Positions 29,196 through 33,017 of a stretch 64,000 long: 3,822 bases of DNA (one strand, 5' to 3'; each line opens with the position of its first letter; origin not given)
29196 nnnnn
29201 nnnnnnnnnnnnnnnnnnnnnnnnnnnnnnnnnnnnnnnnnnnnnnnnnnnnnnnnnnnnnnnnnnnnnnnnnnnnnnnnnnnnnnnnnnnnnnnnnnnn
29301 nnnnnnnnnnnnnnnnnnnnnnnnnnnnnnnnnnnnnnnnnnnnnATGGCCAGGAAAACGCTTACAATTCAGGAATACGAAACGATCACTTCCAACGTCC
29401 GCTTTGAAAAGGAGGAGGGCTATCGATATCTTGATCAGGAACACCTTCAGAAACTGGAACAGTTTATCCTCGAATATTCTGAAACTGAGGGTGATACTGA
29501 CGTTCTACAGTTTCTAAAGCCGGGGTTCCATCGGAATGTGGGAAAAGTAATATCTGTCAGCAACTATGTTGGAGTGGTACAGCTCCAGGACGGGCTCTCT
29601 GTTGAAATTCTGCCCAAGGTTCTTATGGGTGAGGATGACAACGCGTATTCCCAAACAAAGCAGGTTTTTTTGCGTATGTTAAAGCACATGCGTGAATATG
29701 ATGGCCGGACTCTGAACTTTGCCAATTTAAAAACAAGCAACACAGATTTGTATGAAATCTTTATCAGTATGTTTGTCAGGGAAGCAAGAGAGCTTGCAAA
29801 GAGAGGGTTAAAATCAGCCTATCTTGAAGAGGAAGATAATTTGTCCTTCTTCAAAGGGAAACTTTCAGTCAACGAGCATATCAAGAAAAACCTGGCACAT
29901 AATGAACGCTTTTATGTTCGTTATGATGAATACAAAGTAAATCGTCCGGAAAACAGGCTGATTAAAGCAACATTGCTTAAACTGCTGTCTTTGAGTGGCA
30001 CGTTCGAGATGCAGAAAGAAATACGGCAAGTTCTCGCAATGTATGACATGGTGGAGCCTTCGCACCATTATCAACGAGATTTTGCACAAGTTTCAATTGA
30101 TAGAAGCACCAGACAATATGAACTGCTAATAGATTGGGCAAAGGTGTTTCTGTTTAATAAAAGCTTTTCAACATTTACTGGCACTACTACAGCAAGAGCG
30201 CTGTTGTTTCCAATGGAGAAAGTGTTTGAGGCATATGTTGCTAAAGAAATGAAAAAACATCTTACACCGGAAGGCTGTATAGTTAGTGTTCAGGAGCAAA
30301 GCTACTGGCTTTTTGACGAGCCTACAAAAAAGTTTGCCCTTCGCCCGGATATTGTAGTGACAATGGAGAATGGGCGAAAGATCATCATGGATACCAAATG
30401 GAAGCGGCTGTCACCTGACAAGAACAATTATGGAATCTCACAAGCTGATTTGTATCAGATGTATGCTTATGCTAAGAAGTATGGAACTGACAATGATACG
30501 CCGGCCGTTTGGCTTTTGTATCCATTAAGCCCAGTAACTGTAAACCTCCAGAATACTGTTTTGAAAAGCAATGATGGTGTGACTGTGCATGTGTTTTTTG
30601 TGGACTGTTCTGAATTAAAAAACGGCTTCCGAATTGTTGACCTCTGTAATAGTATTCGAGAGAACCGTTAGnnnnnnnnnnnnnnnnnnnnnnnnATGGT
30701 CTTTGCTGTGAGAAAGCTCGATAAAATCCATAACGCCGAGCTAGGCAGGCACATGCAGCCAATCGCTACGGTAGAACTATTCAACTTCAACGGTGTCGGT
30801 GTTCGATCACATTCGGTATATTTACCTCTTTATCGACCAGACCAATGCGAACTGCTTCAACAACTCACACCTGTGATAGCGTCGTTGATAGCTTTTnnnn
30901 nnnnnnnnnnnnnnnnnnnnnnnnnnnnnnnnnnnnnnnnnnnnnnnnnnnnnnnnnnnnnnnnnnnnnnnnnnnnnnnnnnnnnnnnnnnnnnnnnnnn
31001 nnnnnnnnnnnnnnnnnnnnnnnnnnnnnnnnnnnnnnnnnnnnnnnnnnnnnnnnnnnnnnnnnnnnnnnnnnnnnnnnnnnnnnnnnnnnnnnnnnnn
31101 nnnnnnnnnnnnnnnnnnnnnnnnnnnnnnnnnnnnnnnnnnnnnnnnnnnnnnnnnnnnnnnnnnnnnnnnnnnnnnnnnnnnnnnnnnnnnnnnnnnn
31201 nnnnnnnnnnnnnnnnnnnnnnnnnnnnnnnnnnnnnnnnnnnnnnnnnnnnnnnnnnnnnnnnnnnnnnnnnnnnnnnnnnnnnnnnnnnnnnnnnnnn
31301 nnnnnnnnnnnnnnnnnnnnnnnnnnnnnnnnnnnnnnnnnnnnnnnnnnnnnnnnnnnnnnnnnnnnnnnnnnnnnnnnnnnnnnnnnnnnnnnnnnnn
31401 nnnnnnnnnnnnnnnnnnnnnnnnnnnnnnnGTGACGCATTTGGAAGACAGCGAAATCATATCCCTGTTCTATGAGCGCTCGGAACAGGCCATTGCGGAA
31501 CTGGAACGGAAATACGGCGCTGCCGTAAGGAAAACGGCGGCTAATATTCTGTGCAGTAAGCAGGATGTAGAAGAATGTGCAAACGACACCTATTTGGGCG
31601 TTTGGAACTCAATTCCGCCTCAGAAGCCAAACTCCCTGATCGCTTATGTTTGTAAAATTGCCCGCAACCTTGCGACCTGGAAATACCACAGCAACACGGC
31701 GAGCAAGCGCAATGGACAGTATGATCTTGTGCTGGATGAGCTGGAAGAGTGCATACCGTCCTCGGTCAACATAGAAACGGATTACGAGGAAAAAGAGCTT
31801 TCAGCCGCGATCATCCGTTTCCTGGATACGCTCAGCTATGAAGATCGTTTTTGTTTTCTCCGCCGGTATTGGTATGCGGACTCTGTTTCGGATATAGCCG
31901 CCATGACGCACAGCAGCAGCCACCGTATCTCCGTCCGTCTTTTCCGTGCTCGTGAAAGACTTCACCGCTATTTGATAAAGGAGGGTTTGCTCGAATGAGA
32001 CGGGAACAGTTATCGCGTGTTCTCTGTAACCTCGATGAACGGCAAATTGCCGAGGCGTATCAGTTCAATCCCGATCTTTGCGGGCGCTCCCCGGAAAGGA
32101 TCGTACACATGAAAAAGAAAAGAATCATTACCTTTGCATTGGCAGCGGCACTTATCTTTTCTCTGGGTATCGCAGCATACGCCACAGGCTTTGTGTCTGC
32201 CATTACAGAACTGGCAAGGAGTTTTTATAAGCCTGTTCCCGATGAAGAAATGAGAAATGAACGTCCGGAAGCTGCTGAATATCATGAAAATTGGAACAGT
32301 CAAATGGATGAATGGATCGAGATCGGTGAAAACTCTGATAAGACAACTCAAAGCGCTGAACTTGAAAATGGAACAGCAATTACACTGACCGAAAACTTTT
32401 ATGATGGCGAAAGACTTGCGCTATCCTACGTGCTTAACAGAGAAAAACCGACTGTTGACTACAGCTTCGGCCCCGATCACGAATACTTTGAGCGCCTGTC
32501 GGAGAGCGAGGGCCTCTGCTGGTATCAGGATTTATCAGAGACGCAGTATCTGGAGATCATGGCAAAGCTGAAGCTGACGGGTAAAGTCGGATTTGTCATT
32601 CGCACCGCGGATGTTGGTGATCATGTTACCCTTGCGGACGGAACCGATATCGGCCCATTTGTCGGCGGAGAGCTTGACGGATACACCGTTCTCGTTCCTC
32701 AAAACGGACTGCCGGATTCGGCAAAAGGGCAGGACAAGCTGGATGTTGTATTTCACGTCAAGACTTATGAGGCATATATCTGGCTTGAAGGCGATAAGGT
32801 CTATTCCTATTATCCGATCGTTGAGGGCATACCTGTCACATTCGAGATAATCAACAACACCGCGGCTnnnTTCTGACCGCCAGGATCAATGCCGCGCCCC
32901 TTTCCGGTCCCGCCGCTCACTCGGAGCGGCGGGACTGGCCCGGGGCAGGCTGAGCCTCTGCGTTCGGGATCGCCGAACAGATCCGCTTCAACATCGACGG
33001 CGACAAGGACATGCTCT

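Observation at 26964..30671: Three-gene YhcG(DUF1016)-McrB-McrC-like cassette: candidate non-canonical modification-dependent defence system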

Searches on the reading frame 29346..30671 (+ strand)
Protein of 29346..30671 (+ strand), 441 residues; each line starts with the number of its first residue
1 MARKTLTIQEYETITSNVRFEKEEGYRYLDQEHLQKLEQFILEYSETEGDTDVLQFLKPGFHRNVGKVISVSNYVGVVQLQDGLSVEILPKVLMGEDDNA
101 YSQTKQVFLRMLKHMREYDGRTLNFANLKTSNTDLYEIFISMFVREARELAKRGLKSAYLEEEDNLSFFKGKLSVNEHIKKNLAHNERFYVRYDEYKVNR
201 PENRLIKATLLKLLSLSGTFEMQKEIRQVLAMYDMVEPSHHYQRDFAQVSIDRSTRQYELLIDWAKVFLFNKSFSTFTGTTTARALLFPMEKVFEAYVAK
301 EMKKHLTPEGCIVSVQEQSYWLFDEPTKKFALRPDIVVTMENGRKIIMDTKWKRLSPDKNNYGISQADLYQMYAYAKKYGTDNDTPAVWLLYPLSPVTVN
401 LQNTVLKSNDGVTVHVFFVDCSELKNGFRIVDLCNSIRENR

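Call 3: search_protein_families(library=pfam, proteins=[window:29346-30671:+], max_evalue=0.01)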
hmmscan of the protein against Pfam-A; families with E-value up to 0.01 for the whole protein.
window:29346-30671:+ (441 aa): 1 family
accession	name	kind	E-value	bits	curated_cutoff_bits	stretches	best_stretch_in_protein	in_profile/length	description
PF10117.15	McrBC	-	1.8e-92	310.1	23.9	1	71-393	3-318/318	McrBC 5-methylcytosine restriction system component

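Call 4: search_protein_families(library=padloc, proteins=[window:29346-30671:+], max_evalue=0.01)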
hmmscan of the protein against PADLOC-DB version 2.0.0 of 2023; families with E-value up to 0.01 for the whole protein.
window:29346-30671:+ (441 aa): 0 families

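Call 5: search_protein_families(library=ncbifam, proteins=[window:29346-30671:+], max_evalue=0.01)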
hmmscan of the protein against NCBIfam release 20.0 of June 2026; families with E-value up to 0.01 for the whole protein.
window:29346-30671:+ (441 aa): 1 family
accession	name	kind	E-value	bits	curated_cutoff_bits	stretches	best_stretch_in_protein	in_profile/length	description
NF007277.0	PRK09736.1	equivalog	3.2e-33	115.3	338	1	131-400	35-316/353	5-methylcytosine-specific restriction endonuclease system specificity protein McrC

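Call 77: search_solved_structures(query=window:29346-30668:+, max_evalue=0.01, show_alignments=2)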
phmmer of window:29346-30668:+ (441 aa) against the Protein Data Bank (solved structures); distinct sequences matched with E-value up to 0.01: 1.
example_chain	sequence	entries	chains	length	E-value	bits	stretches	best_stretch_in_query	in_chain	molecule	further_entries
6ut5_G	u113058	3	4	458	4.9e-17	65.1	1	42-391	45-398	McrBC 5-methylcytosine restriction system component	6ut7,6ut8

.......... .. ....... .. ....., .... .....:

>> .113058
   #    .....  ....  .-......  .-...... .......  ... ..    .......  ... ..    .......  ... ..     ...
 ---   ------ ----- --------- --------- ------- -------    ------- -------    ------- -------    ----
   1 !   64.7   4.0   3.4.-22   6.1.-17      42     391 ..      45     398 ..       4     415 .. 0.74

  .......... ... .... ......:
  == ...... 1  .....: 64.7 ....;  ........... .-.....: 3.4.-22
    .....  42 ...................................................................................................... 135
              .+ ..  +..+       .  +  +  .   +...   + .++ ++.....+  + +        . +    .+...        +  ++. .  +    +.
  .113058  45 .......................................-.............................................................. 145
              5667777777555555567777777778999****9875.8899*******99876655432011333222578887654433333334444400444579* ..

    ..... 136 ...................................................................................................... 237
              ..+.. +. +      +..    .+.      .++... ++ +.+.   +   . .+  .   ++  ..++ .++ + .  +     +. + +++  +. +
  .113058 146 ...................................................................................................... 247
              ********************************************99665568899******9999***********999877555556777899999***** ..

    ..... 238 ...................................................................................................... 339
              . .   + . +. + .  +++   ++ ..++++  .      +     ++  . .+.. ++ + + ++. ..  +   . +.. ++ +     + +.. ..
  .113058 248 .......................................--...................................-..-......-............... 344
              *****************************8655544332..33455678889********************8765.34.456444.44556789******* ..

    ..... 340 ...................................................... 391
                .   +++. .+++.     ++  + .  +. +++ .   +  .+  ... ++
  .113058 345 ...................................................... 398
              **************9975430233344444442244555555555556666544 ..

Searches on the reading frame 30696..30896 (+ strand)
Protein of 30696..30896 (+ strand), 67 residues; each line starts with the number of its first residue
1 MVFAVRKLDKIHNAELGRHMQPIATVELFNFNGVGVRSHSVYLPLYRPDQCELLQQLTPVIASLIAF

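Call 83: search_protein_families(library=pfam, proteins=[window:30696-30896:+], max_evalue=0.01)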
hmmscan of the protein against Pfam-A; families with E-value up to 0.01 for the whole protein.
window:30696-30896:+ (67 aa): 0 families

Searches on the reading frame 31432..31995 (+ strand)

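Call 83: search_protein_families(library=pfam, proteins=[window:31432-31995:+], max_evalue=0.01)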
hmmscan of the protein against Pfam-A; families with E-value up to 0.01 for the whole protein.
window:31432-31995:+ (188 aa): 3 families
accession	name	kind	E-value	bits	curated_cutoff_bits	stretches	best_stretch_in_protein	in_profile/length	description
PF04542.20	Sigma70_r2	-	1.4e-07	31.7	24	1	26-81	3-61/71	Sigma-70 region 2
PF08281.18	Sigma70_r4_2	-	8.4e-07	29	25.7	1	126-177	3-54/54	Sigma-70, region 4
PF04545.22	Sigma70_r4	-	0.00034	20.5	24.1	1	131-177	2-48/50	Sigma-70, region 4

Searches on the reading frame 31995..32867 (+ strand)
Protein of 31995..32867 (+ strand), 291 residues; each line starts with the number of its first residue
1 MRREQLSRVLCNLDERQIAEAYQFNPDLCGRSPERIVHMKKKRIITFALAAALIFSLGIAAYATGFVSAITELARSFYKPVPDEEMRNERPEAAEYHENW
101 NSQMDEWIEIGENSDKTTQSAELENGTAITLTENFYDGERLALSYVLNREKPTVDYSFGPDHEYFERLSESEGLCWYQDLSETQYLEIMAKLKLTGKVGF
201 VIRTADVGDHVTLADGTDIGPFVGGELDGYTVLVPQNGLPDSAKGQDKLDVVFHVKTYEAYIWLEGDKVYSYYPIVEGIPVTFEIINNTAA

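Call 83: search_protein_families(library=pfam, proteins=[window:31995-32867:+], max_evalue=0.01)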
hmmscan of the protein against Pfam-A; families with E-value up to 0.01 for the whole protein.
window:31995-32867:+ (291 aa): 1 family
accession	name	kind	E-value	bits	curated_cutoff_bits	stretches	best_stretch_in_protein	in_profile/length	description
PF13786.12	DUF4179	-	3.7e-07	30.9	30.1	1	40-147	2-92/94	Domain of unknown function (DUF4179)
